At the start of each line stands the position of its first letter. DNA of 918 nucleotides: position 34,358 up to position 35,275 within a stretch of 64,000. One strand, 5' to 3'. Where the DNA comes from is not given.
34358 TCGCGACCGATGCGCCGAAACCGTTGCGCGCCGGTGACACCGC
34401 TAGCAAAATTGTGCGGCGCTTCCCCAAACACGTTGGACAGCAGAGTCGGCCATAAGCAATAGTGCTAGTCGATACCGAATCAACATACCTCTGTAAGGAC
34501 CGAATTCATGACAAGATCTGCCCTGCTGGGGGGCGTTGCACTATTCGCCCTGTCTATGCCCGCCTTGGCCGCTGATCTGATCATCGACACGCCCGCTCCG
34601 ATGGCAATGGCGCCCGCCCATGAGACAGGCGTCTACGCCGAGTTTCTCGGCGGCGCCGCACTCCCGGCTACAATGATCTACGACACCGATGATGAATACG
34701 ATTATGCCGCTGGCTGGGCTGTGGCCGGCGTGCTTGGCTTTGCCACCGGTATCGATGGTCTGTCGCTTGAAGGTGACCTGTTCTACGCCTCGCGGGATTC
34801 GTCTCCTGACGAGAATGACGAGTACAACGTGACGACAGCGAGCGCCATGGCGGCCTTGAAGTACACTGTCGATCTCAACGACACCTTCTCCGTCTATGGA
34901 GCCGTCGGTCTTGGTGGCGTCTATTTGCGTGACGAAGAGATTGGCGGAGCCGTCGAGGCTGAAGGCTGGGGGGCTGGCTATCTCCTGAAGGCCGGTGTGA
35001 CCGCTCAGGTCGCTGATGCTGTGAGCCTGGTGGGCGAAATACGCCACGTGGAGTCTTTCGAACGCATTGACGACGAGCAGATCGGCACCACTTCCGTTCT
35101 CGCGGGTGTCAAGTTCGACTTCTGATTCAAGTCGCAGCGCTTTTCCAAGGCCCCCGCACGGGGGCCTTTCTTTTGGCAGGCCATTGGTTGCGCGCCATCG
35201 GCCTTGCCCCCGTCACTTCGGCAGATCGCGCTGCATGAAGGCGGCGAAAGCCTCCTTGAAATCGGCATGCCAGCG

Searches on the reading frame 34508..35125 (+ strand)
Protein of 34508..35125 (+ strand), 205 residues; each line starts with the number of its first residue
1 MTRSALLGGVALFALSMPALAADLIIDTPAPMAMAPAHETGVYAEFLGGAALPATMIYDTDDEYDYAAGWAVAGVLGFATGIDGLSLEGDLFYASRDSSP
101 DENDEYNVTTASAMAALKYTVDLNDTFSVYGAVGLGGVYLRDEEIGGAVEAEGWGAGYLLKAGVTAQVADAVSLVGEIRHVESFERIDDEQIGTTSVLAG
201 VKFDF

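Call 61: search_protein_families(library=pfam, proteins=[window:34508-35125:+], max_evalue=0.01)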
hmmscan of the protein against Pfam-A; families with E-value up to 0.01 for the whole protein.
window:34508-35125:+ (205 aa): 1 family
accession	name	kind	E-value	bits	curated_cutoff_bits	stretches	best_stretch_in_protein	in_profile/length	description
PF13505.12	OMP_b-brl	-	1.1e-13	52.1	28.7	1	32-205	15-175/175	Outer membrane protein beta-barrel domain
